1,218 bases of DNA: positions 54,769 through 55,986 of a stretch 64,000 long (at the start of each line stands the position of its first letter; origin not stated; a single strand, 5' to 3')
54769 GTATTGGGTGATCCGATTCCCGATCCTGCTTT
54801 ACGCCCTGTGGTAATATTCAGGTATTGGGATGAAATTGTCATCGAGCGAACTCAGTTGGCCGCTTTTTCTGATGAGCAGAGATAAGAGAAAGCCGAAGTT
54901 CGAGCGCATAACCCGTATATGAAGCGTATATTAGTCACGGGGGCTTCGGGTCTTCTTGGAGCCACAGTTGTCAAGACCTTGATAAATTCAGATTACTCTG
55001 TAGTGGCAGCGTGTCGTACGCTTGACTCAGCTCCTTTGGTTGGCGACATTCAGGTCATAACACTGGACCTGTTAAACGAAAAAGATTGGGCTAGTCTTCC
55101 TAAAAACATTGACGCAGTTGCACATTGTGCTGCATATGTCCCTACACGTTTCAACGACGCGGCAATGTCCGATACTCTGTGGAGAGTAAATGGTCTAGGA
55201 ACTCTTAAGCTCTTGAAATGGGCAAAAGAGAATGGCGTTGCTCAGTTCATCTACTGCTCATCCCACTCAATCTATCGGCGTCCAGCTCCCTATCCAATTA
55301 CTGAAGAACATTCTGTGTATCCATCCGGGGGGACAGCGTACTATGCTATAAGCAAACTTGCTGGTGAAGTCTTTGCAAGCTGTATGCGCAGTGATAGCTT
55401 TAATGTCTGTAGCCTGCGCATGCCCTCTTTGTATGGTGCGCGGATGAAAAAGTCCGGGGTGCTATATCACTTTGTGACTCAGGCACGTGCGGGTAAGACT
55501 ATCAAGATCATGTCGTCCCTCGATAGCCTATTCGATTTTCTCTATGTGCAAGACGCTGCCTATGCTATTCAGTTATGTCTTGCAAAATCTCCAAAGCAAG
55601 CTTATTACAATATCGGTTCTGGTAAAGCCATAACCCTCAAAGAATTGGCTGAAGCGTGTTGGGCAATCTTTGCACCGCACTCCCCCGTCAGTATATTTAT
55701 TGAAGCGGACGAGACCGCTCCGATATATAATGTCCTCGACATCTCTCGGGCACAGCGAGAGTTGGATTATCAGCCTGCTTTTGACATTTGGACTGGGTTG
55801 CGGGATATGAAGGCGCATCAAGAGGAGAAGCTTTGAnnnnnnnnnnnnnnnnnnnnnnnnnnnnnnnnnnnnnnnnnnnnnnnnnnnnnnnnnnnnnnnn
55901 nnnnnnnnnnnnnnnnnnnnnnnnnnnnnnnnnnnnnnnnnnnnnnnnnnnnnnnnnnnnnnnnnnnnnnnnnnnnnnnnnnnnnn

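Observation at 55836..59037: An ancestral DegT gene survives only as its two ends; the interior is replaced by 3 kb holding a new DegT and TA-like genes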

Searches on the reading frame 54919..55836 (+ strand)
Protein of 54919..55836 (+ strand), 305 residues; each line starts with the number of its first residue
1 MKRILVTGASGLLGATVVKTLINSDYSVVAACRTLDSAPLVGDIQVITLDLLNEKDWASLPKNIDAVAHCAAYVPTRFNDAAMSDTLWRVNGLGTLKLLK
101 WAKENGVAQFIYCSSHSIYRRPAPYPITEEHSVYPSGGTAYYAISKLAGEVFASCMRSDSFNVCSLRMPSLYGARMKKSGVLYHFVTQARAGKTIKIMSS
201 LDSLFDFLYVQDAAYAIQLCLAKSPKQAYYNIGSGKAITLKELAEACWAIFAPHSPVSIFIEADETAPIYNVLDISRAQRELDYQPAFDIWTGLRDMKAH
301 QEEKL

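Call 8: search_protein_families(library=pfam, max_evalue=1, proteins=[window:54919-55833:+])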
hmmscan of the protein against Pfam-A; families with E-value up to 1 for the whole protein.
window:54919-55833:+ (305 aa): 10 families
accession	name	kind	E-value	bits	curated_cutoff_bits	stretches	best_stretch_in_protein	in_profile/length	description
PF01370.27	Epimerase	-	5.1e-43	147.6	20.9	1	4-233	1-240/240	NAD dependent epimerase/dehydratase family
PF16363.11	GDP_Man_Dehyd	-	2.5e-23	83.5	27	1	5-297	1-332/332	GDP-mannose 4,6 dehydratase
PF01073.25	3Beta_HSD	-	4.4e-17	62.5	22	1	5-219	1-227/280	3-beta hydroxysteroid dehydrogenase/isomerase family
PF04321.23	RmlD_sub_bind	-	4.8e-15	55.8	27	1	3-245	2-225/287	RmlD substrate binding domain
PF07993.18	NAD_binding_4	-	1.1e-13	51.3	20.1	2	39-208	65-249/258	Male sterility protein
PF13460.12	NAD_binding_10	-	7.7e-12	45.9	27.2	1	8-125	1-109/184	NAD(P)H-binding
PF02719.21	Polysacc_synt_2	-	7.4e-06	25.8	20.2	1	4-116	1-129/293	Polysaccharide biosynthesis protein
PF05368.20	NmrA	-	7.3e-05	22.9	27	1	2-114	3-106/298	NmrA-like family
PF00106.31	adh_short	-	0.0032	17.4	26.6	1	2-36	1-35/195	short chain dehydrogenase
PF01113.26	DapB_N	-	0.13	12.8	25.6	1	3-37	2-37/124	Dihydrodipicolinate reductase, N-terminus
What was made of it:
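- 54919..55836 (+): SDR-type NAD-dependent epimerase/dehydratase. It is the left neighbour, and in relatives it is followed directly by a DegT gene. PF01370 E 5e-43 (call 8).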

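Call 9: search_protein_families(library=ncbifam, max_evalue=1, proteins=[window:54919-55833:+])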
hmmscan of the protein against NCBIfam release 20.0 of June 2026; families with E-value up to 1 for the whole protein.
window:54919-55833:+ (305 aa): 65 families (the best 25 are shown)
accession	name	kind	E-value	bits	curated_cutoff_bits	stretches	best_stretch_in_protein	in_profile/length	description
TIGR02197.1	heptose_epim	equivalog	8.2e-24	84.3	274.6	1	4-296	1-308/316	ADP-glyceromanno-heptose 6-epimerase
TIGR04180.1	EDH_00030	hypoth_equivalog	3.2e-22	78.9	475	1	4-264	1-267/297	NAD-dependent 4,6-dehydratase LegB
TIGR01179.1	galE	equivalog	4.2e-20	71.8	262.3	1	3-289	1-312/332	UDP-glucose 4-epimerase GalE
NF042422.1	oxyalk_red_OleD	equivalog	5.6e-18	65.4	580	1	3-217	2-211/329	2-alkyl-3-oxoalkanoate reductase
NF047922.1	GDPFucSynFcl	equivalog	9e-18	64.8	500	1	2-297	3-297/308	GDP-L-fucose synthase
NF042423.1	oxyalk_red_Shew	equivalog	1.1e-17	64.1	580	1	2-221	9-221/331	2-alkyl-3-oxoalkanoate reductase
TIGR01181.1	dTDP_gluc_dehyt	equivalog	3.2e-16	59.3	365.1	1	3-296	1-306/321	dTDP-glucose 4,6-dehydratase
TIGR01746.1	Thioester-redct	subfamily_domain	4.9e-16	58.9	213.35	2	41-247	67-277/371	thioester reductase domain-containing protein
TIGR01214.1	rmlD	equivalog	5.3e-14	52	224.05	1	3-224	1-200/285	dTDP-4-dehydrorhamnose reductase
TIGR03466.1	HpnA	hypoth_equivalog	6.1e-13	48.4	367.65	1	3-160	2-159/327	hopanoid-associated sugar epimerase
NF052578.1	StrlDmthSdmBMthl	equivalog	1e-12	48.5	600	1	4-242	3-236/328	sterol demethylase protein SdmB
NF008360.0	PRK11150.1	equivalog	2e-11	43.7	452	1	4-249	2-252/310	ADP-glyceromanno-heptose 6-epimerase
NF058621.1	DiazavRedAvaA7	equivalog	1.4e-10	41.3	400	1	3-220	2-218/304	3-diazoavenalumate denitrifying reductase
NF011728.1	PRK15181.1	equivalog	1.4e-10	40.7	760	1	47-296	74-332/348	Vi polysaccharide biosynthesis UDP-N-acetylglucosaminuronic acid C-4 epimerase TviC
TIGR01777.1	yfcH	hypoth_equivalog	2.8e-08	33.7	207.35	1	4-246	1-236/292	TIGR01777 family oxidoreductase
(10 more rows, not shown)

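Call 13: find_encoding_contigs(protein=window:54919-55836:+, flank=10000, max_places=10)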
Protein window:54919-55836:+ (305 aa): 5 contigs read that carry it; 3 places shown.
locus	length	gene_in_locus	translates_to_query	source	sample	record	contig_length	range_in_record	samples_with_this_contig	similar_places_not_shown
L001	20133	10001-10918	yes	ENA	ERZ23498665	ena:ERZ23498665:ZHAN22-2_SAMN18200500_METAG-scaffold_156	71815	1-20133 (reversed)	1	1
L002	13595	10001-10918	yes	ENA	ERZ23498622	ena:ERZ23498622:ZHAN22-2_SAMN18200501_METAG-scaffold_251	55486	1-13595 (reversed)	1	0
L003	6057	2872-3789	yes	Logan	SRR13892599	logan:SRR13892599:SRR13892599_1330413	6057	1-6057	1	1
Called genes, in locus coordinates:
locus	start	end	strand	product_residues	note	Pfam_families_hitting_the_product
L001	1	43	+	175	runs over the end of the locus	PF02397:Bac_transf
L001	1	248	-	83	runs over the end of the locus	-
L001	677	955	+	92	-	-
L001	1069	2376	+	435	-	PF00501:AMP-binding, PF27533:CapK_C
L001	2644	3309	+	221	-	PF17836:PglD_N, PF00132:Hexapep (weak)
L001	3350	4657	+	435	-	PF00501:AMP-binding (faint)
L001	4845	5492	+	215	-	-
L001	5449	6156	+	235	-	-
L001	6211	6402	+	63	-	PF27533:CapK_C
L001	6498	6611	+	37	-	-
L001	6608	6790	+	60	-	PF02397:Bac_transf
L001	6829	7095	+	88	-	PF18929:DUF5678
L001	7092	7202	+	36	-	-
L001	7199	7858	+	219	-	PF02397:Bac_transf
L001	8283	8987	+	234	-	PF02811:PHP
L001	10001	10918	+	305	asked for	PF01073:3Beta_HSD, PF01370:Epimerase, PF02719:Polysacc_synt_2 (faint), PF04321:RmlD_sub_bind, PF13460:NAD_binding_10, PF16363:GDP_Man_Dehyd, PF07993:NAD_binding_4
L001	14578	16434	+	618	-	PF13727:CoA_binding_3, PF00106:adh_short (weak), PF01073:3Beta_HSD, PF01370:Epimerase, PF02719:Polysacc_synt_2, PF04321:RmlD_sub_bind, PF08659:KR (weak), PF16363:GDP_Man_Dehyd, +1 more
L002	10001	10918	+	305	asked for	PF01073:3Beta_HSD, PF01370:Epimerase, PF02719:Polysacc_synt_2 (faint), PF04321:RmlD_sub_bind, PF13460:NAD_binding_10, PF16363:GDP_Man_Dehyd, PF07993:NAD_binding_4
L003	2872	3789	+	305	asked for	PF01073:3Beta_HSD, PF01370:Epimerase, PF02719:Polysacc_synt_2 (faint), PF04321:RmlD_sub_bind, PF13460:NAD_binding_10, PF16363:GDP_Man_Dehyd, PF07993:NAD_binding_4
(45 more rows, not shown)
